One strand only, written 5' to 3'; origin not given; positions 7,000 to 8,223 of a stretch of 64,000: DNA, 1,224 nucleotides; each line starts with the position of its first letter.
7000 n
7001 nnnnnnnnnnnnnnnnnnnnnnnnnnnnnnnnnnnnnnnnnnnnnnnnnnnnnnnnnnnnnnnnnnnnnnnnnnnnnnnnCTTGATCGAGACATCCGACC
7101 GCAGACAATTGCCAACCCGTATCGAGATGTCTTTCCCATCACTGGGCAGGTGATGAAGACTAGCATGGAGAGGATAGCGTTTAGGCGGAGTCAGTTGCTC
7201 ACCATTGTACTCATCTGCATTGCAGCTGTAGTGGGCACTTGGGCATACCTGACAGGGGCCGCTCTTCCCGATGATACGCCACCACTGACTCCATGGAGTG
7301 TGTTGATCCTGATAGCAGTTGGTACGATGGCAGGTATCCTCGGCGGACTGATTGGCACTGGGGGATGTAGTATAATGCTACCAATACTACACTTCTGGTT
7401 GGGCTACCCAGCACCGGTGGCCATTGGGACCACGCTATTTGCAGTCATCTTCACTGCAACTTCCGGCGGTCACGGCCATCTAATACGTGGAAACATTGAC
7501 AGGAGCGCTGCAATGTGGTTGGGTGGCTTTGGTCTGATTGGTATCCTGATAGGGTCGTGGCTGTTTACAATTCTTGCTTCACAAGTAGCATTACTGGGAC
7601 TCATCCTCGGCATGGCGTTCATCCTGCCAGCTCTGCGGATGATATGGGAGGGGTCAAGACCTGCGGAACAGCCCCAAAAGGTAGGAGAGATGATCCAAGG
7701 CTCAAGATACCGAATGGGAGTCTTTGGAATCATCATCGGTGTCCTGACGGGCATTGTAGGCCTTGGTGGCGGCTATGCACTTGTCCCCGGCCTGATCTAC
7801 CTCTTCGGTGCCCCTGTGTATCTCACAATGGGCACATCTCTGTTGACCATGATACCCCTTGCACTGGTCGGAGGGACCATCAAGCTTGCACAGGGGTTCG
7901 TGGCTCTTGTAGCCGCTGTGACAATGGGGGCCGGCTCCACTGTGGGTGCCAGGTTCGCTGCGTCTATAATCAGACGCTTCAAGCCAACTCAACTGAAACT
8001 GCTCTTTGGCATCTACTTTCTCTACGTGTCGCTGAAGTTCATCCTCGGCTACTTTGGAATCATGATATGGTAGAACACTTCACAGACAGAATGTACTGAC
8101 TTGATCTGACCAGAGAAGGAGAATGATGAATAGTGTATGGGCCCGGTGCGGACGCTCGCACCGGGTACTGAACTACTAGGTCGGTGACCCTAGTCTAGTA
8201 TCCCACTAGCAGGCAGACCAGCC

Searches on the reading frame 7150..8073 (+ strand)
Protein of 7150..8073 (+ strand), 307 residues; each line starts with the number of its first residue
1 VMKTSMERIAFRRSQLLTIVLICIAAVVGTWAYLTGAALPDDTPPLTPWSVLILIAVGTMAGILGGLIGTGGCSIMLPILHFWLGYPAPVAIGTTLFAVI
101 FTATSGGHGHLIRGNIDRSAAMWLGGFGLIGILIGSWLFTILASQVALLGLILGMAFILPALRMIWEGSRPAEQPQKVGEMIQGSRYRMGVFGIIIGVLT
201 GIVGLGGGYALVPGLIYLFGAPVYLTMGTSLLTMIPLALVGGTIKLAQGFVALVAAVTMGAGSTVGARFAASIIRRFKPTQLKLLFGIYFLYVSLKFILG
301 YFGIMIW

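Call 82: search_protein_families(library=pfam, proteins=[window:7150-8073:+], max_evalue=0.00001)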
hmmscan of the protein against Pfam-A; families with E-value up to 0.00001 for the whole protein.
window:7150-8073:+ (307 aa): 1 family
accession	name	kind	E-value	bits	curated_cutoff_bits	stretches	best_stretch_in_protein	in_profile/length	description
PF01925.25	TauE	-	1.4e-41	143.2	32.6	1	54-296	1-236/237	Sulfite exporter TauE/SafE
